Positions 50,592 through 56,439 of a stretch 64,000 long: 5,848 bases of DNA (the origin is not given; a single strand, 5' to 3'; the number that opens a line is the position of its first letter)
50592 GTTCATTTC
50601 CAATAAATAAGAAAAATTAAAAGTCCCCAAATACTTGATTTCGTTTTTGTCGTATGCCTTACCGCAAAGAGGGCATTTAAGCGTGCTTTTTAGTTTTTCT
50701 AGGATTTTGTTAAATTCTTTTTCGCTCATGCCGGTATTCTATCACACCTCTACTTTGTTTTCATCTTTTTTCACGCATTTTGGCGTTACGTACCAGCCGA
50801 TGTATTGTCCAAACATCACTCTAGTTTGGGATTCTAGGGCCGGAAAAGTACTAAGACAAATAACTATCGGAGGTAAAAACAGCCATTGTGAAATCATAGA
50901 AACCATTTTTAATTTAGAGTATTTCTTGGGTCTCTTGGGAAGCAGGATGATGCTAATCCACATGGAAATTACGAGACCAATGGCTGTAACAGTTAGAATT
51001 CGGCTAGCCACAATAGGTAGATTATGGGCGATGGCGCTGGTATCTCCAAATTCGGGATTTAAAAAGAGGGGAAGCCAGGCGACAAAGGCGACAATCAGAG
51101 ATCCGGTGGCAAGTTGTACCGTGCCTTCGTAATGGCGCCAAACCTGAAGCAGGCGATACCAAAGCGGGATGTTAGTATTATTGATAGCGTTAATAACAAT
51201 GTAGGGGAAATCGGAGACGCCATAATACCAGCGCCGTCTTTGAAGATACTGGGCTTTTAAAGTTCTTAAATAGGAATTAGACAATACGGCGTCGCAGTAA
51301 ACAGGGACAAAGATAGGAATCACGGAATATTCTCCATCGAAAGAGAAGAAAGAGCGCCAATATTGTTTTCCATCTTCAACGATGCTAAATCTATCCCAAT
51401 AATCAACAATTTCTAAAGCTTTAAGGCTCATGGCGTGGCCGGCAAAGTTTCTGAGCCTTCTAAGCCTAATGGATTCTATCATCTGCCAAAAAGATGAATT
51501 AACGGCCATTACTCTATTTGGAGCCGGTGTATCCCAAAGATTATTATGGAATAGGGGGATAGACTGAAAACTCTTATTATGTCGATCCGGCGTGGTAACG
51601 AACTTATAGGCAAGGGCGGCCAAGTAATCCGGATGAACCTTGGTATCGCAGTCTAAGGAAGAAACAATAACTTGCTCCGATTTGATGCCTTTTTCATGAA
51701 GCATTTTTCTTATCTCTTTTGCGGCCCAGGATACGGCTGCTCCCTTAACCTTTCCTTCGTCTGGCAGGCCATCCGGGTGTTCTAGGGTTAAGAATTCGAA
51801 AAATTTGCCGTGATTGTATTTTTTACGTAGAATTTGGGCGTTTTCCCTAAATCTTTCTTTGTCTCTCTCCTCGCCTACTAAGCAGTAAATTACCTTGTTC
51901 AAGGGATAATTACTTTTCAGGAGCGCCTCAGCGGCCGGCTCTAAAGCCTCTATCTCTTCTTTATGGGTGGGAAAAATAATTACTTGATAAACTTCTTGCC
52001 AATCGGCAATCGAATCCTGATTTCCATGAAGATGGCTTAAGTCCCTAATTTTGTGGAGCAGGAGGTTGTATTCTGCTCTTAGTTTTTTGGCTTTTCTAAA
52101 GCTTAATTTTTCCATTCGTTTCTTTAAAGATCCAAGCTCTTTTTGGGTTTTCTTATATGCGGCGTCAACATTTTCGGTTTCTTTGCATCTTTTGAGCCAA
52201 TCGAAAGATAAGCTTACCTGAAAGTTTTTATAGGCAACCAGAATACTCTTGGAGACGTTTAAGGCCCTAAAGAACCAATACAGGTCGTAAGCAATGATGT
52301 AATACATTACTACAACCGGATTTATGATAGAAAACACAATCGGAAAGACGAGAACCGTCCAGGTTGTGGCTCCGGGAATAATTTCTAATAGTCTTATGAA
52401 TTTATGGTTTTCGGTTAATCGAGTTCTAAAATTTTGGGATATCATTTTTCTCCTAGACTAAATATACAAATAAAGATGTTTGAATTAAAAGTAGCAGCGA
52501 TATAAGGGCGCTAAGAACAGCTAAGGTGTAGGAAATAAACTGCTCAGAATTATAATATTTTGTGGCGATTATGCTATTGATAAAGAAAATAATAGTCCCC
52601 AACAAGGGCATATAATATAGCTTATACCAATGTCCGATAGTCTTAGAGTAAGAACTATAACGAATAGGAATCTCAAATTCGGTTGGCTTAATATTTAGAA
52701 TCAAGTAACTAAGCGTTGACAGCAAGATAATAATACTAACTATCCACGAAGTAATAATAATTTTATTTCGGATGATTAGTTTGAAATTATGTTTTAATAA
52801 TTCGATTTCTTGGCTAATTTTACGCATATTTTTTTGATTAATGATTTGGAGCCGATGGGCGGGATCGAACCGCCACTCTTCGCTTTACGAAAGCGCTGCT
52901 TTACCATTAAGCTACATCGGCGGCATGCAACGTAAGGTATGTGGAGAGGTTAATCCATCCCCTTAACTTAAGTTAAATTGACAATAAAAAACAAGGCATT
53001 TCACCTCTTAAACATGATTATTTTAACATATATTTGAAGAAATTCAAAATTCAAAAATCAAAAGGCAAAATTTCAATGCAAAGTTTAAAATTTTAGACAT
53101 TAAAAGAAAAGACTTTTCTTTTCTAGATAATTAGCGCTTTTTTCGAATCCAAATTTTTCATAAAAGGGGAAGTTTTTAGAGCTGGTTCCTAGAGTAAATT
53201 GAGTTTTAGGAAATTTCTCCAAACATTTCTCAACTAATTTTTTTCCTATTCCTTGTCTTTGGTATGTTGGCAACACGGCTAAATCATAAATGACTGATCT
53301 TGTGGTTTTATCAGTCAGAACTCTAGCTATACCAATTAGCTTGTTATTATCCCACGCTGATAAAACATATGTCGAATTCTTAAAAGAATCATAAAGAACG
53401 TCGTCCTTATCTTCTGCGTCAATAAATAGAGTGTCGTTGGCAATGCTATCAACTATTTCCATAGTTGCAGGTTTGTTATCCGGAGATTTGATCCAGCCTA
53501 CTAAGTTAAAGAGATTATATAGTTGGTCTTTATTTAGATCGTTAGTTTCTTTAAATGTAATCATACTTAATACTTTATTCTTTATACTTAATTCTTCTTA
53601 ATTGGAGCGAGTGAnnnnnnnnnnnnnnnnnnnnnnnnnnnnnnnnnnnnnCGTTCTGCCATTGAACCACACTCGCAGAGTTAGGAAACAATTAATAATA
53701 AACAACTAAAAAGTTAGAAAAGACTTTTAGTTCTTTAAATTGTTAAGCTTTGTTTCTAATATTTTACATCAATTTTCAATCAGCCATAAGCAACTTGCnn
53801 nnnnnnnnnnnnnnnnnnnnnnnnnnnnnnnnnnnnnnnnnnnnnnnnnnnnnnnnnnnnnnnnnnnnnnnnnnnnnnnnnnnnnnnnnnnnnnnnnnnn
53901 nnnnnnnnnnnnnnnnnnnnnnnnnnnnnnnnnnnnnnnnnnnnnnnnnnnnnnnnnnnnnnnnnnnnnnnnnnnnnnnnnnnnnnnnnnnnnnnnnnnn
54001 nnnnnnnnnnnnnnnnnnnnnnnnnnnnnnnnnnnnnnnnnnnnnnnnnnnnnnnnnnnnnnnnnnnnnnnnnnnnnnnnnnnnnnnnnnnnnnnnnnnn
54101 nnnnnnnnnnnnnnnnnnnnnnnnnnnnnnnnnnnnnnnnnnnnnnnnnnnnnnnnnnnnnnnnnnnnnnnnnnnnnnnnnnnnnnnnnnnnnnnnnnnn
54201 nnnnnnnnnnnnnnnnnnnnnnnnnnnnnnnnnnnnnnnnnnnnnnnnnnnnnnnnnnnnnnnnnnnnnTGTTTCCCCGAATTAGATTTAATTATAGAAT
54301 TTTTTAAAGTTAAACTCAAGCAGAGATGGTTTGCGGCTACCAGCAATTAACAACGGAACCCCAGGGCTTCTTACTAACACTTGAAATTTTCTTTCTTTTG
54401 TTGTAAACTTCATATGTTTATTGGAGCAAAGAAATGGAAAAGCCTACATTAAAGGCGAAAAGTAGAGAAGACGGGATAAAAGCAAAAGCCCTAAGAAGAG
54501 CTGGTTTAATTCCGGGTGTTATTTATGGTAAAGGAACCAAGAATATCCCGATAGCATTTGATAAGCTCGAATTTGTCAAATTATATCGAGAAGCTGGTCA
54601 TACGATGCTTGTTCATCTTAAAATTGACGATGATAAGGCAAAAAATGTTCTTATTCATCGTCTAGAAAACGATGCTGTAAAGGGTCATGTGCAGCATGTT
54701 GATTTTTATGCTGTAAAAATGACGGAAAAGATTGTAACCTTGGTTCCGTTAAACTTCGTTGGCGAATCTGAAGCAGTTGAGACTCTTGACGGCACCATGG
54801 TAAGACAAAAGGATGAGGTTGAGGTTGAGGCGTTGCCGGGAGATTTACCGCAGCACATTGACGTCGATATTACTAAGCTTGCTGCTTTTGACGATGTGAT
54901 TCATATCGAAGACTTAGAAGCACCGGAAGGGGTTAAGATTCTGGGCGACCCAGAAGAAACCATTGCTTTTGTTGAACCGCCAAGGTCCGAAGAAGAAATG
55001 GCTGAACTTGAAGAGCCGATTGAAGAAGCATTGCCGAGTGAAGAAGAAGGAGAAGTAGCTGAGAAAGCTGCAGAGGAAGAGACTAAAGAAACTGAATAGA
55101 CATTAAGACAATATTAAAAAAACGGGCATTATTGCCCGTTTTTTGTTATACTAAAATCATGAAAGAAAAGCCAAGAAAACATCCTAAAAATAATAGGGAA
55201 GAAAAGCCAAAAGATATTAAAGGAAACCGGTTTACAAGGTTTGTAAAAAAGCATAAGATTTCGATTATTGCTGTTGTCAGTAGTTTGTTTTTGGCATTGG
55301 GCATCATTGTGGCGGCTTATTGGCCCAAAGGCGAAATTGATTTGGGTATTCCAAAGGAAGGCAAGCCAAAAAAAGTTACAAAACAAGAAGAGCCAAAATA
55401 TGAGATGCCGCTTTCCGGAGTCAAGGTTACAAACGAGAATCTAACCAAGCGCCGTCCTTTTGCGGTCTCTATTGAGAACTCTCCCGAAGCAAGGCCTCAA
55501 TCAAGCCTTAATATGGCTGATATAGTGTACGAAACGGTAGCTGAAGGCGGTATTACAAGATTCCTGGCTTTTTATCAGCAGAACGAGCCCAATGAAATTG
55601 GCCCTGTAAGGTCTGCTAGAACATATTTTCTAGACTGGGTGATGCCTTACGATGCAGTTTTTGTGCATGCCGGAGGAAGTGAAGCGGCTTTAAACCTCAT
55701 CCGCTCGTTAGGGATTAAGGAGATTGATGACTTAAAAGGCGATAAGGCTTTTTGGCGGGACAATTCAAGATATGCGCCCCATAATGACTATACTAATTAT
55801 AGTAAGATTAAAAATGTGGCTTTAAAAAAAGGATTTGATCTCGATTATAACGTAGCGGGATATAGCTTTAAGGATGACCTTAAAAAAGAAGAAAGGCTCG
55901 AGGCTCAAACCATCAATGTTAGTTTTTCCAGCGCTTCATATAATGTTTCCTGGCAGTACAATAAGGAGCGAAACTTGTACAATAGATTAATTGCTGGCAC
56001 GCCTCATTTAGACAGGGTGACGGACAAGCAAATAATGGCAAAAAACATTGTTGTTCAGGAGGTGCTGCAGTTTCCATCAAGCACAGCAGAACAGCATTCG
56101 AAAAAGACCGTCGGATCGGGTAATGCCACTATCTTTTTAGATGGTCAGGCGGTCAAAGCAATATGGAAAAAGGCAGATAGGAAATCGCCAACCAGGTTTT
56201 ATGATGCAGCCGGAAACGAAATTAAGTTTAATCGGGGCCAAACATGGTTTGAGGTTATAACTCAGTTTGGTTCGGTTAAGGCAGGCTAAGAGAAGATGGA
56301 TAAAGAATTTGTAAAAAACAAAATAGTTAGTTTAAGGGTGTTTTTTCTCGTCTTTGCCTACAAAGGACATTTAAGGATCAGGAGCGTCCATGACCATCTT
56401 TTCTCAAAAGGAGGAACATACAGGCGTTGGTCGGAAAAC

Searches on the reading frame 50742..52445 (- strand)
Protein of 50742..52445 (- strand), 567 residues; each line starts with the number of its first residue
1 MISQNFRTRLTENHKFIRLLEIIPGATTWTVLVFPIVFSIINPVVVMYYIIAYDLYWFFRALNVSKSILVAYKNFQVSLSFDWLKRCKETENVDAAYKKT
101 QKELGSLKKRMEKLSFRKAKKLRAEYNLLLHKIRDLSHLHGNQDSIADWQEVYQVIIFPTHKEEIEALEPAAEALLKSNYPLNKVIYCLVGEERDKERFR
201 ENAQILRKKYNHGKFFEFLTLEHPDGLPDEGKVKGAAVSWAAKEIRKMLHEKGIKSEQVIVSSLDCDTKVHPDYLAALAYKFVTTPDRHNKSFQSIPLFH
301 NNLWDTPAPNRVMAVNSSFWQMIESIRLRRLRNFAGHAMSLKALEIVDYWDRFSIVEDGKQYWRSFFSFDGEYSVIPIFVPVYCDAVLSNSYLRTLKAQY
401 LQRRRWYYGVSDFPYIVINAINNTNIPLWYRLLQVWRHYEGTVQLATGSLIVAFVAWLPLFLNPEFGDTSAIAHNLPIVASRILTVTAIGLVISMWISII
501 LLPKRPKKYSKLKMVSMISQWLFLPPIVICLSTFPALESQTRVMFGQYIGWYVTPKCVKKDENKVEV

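Call 56: search_protein_families(library=pfam, proteins=[window:50742-52445:-], max_evalue=0.00001)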
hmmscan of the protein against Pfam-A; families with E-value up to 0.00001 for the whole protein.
window:50742-52445:- (567 aa): 1 family
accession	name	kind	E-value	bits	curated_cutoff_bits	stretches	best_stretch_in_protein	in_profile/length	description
PF13632.12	Glyco_trans_2_3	-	1.8e-07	31.7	27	1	262-462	3-179/198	Glycosyl transferase family group 2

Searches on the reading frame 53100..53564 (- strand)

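Call 56: search_protein_families(library=pfam, proteins=[window:53100-53564:-], max_evalue=0.00001)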
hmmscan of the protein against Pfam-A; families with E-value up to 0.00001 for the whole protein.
window:53100-53564:- (154 aa): 4 families
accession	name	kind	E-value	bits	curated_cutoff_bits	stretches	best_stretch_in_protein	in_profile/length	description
PF13673.13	Acetyltransf_10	-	4.2e-16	59.5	23.6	1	55-150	20-117/128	Acetyltransferase (GNAT) domain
PF00583.31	Acetyltransf_1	-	1.1e-15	58.4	20.7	1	44-140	10-116/116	Acetyltransferase (GNAT) family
PF13508.13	Acetyltransf_7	-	2.8e-15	56.9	27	1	66-142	4-84/84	Acetyltransferase (GNAT) domain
PF13527.13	Acetyltransf_9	-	6.2e-06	26.7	25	0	87-142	70-126/127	Acetyltransferase (GNAT) domain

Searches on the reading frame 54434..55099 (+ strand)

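Call 56: search_protein_families(library=pfam, proteins=[window:54434-55099:+], max_evalue=0.00001)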
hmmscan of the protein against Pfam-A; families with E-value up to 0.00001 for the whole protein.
window:54434-55099:+ (221 aa): 2 families
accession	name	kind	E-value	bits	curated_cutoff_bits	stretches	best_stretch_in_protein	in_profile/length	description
PF14693.11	Ribosomal_TL5_C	-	8.8e-22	77.7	27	1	99-184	1-84/84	Ribosomal protein TL5, C-terminal domain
PF01386.24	Ribosomal_L25p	-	3e-21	76.1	23.6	1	6-91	1-82/82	Ribosomal L25p family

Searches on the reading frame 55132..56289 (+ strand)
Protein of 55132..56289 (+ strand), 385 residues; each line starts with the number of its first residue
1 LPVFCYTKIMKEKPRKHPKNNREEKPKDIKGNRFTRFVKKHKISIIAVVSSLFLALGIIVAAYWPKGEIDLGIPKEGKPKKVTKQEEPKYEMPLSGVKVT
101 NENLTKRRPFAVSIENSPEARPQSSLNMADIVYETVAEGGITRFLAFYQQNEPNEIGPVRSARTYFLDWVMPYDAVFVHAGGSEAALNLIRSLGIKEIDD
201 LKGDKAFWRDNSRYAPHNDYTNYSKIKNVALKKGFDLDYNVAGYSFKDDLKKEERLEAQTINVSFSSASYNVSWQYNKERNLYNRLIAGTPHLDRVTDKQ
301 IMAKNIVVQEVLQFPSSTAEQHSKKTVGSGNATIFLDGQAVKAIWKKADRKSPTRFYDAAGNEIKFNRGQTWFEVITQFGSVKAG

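Call 56: search_protein_families(library=pfam, proteins=[window:55132-56289:+], max_evalue=0.00001)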
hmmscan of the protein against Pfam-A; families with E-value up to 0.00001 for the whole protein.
window:55132-56289:+ (385 aa): 2 families
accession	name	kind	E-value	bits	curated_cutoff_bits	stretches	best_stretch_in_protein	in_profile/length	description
PF11258.13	DUF3048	-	9.9e-51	172.2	25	1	94-235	1-147/148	Protein of unknown function (DUF3048) N-terminal domain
PF17479.7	DUF3048_C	-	3.1e-28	98.9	25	1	262-372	2-113/114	Protein of unknown function (DUF3048) C-terminal domain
